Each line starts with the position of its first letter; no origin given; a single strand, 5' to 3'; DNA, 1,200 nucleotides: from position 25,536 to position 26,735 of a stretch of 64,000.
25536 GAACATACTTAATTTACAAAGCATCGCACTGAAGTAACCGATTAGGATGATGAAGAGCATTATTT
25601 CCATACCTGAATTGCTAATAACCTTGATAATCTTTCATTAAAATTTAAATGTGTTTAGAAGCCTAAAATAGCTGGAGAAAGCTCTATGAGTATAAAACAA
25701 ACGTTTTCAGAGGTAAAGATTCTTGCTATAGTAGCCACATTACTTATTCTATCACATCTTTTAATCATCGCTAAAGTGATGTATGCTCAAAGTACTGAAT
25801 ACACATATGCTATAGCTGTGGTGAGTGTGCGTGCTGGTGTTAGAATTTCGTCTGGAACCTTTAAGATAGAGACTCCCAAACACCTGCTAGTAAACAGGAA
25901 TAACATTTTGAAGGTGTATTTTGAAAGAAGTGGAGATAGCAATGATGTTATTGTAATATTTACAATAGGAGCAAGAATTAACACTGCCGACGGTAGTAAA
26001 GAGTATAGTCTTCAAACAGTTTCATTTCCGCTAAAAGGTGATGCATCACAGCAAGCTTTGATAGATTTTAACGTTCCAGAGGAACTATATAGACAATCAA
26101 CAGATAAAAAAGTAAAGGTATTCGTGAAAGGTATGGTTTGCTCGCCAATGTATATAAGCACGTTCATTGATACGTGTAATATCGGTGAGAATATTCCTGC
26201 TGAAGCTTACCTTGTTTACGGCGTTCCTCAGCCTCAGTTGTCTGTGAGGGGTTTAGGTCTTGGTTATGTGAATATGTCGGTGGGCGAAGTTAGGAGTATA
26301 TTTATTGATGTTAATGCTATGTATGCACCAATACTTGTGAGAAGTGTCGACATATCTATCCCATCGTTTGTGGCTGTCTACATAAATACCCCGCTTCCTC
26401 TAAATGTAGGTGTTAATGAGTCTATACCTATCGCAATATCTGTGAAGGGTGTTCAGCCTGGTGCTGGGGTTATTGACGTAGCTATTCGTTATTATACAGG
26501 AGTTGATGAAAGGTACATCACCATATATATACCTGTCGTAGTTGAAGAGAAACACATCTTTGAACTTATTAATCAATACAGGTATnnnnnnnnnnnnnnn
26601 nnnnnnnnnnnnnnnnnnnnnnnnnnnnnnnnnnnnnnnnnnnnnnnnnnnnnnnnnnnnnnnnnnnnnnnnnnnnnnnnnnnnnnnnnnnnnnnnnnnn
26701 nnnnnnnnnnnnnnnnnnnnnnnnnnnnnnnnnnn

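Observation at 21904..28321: Uncharacterised four-gene membrane/envelope cluster, the best candidate for an undescribed system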

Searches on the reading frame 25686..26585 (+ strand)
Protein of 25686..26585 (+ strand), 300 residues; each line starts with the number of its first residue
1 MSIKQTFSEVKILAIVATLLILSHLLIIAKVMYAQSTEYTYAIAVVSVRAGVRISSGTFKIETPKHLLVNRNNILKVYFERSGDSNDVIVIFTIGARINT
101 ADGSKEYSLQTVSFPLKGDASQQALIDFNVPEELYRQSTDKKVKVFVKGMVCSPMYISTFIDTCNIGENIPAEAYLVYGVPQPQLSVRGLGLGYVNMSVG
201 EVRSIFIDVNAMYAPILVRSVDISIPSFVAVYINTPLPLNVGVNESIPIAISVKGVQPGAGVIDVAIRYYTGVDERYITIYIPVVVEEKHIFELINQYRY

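Call 35: find_homologous_proteins(query=window:25686-26585:+)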
Query window:25686-26585:+ (300 aa): 5 proteins with E <= 0.001 among 779 candidates.
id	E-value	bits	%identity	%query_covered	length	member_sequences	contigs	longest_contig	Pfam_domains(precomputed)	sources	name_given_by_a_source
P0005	5.6e-181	618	97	100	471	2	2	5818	PF24161.2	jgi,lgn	-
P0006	3.6e-121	422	66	100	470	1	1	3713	PF24161.2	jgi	-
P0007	5.8e-63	231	42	93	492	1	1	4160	-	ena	-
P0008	7.7e-62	227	43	95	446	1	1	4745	PF23649.2,PF07889.18,PF24161.2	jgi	-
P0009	4.4e-61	225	43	87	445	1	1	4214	PF00261.26,PF24161.2,PF28159.1,PF14389.12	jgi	-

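Call 37: find_encoding_contigs(protein=P0006, flank=10000)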
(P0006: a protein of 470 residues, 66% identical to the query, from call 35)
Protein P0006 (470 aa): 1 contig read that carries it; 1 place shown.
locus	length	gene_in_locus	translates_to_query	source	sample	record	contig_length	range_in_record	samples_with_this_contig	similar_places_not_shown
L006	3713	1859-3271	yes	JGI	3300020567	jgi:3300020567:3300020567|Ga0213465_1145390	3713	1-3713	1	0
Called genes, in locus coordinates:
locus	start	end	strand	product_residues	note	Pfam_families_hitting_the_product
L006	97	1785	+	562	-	PF01841:Transglut_core (faint), PF04473:DUF553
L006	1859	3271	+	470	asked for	PF24161:CCDC39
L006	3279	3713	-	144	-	?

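Call 38: find_encoding_contigs(protein=P0007, flank=10000)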
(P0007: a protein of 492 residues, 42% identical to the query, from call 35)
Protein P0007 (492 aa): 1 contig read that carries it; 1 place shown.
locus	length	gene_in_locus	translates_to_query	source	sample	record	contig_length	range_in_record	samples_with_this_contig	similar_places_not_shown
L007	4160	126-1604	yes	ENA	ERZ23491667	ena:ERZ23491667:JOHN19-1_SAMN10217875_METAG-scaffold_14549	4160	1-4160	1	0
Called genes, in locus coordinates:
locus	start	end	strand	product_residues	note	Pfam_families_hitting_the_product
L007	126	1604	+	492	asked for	-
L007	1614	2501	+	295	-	-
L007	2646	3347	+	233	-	-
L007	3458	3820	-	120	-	-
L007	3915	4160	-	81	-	?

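Call 39: find_encoding_contigs(protein=P0008, flank=10000)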
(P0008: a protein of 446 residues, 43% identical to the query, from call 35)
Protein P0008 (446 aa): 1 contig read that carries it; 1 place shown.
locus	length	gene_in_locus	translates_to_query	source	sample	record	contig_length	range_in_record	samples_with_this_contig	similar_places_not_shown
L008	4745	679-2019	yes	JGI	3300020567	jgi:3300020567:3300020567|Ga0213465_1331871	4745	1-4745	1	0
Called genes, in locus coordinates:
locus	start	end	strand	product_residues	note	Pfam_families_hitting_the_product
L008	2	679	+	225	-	?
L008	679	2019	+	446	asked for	PF07889:DUF1664 (faint), PF24161:CCDC39, PF23649:FKBP15 (faint)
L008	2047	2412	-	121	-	-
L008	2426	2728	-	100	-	-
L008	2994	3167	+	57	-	-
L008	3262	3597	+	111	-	-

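Call 40: find_encoding_contigs(protein=P0009, flank=10000)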
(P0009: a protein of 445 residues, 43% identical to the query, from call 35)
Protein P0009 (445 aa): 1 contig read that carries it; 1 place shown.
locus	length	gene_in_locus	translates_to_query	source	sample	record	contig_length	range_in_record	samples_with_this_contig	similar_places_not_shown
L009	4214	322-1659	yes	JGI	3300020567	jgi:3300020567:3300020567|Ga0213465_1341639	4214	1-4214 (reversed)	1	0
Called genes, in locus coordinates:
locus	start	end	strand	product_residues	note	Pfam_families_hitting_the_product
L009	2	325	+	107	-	?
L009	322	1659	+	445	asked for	PF28159:CEP89 (weak), PF00261:Tropomyosin (weak), PF24161:CCDC39, PF14389:Lzipper-MIP1 (weak)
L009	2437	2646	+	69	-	-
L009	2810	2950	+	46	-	-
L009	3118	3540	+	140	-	-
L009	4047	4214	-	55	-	?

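Call 91: search_solved_structures(query=A5, max_evalue=10, show_alignments=2)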
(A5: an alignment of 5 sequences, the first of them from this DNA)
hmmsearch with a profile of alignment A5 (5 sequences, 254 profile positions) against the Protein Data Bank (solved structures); distinct sequences matched with E-value up to 10: 2.
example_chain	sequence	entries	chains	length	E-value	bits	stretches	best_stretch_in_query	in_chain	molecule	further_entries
3f1s_B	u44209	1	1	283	0.74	12.4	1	17-85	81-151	Vitamin K-dependent protein Z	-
3h5c_B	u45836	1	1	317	0.91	12.1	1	17-85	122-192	Vitamin K-dependent protein Z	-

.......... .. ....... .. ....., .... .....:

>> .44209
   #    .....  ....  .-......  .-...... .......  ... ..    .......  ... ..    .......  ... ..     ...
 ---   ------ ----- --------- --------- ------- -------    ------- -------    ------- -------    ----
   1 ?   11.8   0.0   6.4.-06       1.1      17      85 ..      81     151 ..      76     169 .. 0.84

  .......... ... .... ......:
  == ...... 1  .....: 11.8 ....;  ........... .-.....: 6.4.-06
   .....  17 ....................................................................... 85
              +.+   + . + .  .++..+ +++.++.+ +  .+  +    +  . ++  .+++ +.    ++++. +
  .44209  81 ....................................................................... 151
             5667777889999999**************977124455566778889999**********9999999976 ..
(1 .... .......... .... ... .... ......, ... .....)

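Call 92: search_protein_families(library=pfam, alignment_id=A5, max_evalue=1)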
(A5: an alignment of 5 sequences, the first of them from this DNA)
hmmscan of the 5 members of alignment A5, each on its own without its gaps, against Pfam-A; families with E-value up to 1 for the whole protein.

A. member 1, seq(255 aa): 0 families

B. families by the number of members that match (of 5 scanned): 1 family
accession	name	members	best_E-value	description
PF09913.15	DUF2142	1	0.11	Predicted membrane protein (DUF2142)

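Call 95: search_protein_families(library=padloc, proteins=[window:25686-26585:+], max_evalue=0.1)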
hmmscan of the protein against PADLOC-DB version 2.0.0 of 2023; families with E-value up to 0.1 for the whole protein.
window:25686-26585:+ (300 aa): 0 families

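Call 96: search_protein_families(library=pfam, proteins=[L007:1614-2501:+, L007:3458-3820:-], max_evalue=0.1)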
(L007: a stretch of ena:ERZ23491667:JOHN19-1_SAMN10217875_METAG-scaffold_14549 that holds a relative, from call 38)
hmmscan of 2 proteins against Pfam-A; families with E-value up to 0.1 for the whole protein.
L007:1614-2501:+ (295 aa): 0 families

L007:3458-3820:- (120 aa): 1 family
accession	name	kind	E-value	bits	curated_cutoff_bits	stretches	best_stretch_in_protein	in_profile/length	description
PF18536.7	DUF5623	-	0.0028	18.3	35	1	11-118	12-118/126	Domain of unknown function (DUF5623)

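Call 100: search_dna_similar(query=window:25686-26585:+, collection=phages, mode=protein, max_evalue=0.001, max_rows=8)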
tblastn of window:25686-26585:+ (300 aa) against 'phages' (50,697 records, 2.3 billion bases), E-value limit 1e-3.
No match.

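Call 104: search_dna_similar(query=window:25686-26585:+, collection=plasmids, mode=protein, max_evalue=0.001, max_rows=8)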
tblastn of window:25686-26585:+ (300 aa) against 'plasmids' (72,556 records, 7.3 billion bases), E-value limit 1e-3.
No match.
